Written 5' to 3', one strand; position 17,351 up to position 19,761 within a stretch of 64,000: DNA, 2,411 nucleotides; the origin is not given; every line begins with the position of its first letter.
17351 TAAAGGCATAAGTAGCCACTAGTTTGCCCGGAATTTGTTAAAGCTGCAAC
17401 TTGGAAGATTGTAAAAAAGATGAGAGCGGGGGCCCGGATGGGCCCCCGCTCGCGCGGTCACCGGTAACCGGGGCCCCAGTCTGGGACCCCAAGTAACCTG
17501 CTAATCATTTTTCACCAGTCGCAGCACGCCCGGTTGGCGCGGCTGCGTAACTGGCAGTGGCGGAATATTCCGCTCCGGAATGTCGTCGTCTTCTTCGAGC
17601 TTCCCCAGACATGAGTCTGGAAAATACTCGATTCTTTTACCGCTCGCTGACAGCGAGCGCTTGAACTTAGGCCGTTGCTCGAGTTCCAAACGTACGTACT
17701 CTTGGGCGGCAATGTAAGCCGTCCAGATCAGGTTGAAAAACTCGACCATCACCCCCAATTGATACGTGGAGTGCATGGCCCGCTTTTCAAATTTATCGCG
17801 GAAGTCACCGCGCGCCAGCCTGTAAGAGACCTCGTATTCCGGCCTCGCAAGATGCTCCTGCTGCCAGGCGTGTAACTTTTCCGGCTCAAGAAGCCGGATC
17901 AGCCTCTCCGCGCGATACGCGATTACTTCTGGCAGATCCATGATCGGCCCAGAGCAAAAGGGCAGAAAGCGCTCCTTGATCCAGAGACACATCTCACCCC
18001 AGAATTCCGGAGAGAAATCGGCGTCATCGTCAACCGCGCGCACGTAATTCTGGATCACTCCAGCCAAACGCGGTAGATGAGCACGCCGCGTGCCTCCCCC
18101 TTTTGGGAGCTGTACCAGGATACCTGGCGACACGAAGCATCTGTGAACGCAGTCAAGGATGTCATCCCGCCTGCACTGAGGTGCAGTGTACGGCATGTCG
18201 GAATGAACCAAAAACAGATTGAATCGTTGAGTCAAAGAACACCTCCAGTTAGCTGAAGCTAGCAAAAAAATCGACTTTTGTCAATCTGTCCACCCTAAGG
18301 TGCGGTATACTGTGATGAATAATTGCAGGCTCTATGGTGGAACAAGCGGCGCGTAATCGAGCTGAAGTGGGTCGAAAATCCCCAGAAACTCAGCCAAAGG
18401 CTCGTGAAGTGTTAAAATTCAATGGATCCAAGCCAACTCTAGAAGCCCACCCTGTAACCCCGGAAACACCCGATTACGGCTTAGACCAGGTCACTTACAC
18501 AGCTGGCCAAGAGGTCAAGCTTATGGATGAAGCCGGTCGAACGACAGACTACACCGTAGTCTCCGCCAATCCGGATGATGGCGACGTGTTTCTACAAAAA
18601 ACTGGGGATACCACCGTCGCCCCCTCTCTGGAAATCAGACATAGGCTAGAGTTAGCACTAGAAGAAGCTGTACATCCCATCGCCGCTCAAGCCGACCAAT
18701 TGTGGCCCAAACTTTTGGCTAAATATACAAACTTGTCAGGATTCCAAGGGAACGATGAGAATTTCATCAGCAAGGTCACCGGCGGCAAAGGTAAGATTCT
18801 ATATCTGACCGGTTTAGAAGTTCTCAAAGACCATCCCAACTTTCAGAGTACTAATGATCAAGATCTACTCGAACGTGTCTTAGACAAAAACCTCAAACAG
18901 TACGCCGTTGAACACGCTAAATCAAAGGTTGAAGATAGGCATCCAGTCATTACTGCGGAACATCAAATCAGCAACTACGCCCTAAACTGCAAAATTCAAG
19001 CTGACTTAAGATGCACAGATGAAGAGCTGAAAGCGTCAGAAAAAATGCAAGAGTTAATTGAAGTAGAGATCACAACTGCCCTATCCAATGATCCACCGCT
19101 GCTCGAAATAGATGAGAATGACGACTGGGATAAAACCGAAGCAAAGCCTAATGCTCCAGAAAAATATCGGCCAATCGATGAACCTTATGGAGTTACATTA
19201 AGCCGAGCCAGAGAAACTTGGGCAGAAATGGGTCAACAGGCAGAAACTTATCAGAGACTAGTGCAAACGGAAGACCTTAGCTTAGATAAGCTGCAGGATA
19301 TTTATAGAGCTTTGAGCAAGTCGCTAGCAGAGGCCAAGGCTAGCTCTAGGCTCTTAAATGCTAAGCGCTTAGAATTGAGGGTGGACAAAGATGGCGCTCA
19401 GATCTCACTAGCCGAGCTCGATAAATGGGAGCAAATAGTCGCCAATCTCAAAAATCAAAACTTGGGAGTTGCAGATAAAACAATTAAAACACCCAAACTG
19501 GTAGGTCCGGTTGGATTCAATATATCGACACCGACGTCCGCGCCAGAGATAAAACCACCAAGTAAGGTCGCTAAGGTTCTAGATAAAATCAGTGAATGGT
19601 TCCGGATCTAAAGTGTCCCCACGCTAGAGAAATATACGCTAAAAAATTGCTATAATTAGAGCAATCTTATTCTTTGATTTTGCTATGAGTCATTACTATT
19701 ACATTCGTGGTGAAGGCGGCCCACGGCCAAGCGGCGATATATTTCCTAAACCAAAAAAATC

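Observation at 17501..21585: Four-gene block of unannotatable hydrophilic proteins between miaA and thrS, insulated by strong terminators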

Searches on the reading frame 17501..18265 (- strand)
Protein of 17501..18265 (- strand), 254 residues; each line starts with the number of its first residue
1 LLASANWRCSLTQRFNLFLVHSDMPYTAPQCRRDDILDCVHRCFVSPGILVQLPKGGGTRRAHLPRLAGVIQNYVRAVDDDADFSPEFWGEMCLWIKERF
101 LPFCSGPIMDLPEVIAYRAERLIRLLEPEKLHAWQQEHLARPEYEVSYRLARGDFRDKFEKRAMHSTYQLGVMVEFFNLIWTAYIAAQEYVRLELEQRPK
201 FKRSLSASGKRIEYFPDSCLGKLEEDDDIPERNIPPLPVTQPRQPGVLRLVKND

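Call 3: search_protein_families(library=pfam, proteins=[window:17501-18265:-], max_evalue=1)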
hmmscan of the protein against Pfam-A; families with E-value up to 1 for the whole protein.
window:17501-18265:- (254 aa): 0 families

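Call 4: search_protein_families(library=ncbifam, proteins=[window:17501-18265:-], max_evalue=1)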
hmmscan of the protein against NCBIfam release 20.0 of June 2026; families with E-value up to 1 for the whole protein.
window:17501-18265:- (254 aa): 0 families

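Call 33: search_protein_families(library=phrogs, proteins=[window:17501-18196:-], max_evalue=1)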
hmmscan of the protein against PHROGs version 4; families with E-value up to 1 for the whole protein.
window:17501-18196:- (231 aa): 0 families

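Call 34: search_protein_families(library=padloc, proteins=[window:17501-18196:-], max_evalue=1)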
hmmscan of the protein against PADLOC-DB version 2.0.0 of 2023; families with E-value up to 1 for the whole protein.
window:17501-18196:- (231 aa): 0 families

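Call 45: search_solved_structures(query=A5, max_evalue=1)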
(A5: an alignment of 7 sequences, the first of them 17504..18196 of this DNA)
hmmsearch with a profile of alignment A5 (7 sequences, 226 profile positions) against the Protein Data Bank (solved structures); distinct sequences matched with E-value up to 1: 0.

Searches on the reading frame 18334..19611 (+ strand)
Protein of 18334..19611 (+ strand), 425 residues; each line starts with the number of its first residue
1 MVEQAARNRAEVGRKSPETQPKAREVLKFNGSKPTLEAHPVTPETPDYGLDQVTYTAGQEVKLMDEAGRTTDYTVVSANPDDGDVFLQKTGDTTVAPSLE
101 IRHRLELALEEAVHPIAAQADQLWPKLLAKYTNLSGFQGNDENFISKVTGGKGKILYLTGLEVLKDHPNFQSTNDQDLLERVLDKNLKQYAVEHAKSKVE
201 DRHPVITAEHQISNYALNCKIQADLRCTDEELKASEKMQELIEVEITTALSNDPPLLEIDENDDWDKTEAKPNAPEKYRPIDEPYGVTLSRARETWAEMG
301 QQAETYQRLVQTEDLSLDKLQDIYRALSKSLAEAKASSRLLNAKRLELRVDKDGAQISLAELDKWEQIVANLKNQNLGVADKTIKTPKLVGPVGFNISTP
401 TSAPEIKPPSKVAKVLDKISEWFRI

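Call 3: search_protein_families(library=pfam, proteins=[window:18334-19611:+], max_evalue=1)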
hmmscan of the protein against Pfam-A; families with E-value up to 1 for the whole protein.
window:18334-19611:+ (425 aa): 1 family
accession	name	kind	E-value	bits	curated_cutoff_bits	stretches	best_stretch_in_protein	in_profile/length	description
PF18241.6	AvrM-A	-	0.25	12.2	27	0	315-389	71-144/147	Flax-rust effector AvrM-A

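Call 4: search_protein_families(library=ncbifam, proteins=[window:18334-19611:+], max_evalue=1)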
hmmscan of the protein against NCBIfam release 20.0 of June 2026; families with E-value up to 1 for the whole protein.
window:18334-19611:+ (425 aa): 0 families

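Call 11: find_homologous_proteins(query=window:18334-19611:+)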
Query window:18334-19611:+ (425 aa): 2 proteins with E <= 0.001 among 8000 candidates.
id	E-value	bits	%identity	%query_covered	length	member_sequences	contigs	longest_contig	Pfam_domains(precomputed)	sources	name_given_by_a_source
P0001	3.1e-278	940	100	100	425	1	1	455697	-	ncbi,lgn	ncbi:MAG: hypothetical protein WAZ14_00285 [Patescibacteria group bacterium]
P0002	7.6e-47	179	31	100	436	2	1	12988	-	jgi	jgi:hypothetical protein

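Call 12: find_encoding_contigs(protein=P0002, flank=10000, max_places=10)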
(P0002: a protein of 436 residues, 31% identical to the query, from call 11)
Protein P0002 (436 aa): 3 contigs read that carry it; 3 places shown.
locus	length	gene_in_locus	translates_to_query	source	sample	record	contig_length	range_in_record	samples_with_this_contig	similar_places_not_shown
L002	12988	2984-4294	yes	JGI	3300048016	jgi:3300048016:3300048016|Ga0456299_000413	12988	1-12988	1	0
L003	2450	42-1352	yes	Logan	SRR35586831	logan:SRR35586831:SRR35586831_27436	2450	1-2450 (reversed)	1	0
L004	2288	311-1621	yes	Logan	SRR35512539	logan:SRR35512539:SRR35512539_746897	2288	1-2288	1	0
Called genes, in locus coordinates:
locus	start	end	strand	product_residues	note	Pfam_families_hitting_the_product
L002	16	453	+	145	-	PF02637:GatB_Yqey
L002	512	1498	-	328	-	PF01745:IPT (faint), PF01715:IPPT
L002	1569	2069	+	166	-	-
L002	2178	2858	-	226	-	-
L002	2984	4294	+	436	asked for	-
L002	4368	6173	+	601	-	-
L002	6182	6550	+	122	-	-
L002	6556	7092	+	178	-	-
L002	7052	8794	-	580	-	PF07973:tRNA_SAD, PF00587:tRNA-synt_2b, PF03129:HGTP_anticodon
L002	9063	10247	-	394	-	-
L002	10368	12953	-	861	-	PF07733:DNA_pol3_alpha, PF17657:DNA_pol3_finger, PF14579:HHH_6, PF01336:tRNA_anti-codon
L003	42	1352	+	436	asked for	-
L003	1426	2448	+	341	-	?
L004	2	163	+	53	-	?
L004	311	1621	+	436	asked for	-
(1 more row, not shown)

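Call 33: search_protein_families(library=phrogs, proteins=[window:18334-19611:+], max_evalue=1)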
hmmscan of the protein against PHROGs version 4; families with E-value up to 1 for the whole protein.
window:18334-19611:+ (425 aa): 0 families

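Call 34: search_protein_families(library=padloc, proteins=[window:18334-19611:+], max_evalue=1)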
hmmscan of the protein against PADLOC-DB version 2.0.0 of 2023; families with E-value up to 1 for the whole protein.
window:18334-19611:+ (425 aa): 0 families

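Call 44: search_solved_structures(query=A6, max_evalue=1)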
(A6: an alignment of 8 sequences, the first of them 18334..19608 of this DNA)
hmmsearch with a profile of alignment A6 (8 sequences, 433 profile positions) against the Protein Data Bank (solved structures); distinct sequences matched with E-value up to 1: 1.
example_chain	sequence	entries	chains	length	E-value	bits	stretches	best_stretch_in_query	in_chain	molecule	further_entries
6dmp_B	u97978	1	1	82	0.16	14.1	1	2-43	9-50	Designed orthogonal protein DHD13_XAAA_B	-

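Call 73: search_protein_families(library=pfam, proteins=[L002:1569-2069:+, L002:6556-7092:+], max_evalue=0.01)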
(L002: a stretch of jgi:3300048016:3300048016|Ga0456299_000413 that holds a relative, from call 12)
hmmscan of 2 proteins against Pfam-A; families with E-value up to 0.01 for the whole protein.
L002:1569-2069:+ (166 aa): 0 families

L002:6556-7092:+ (178 aa): 0 families

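Call 100: search_dna_similar(query=window:18334-19608:+, collection=phages, mode=protein, max_evalue=0.001, max_rows=5)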
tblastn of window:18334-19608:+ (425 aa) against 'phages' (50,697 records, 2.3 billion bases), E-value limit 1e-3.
No match.
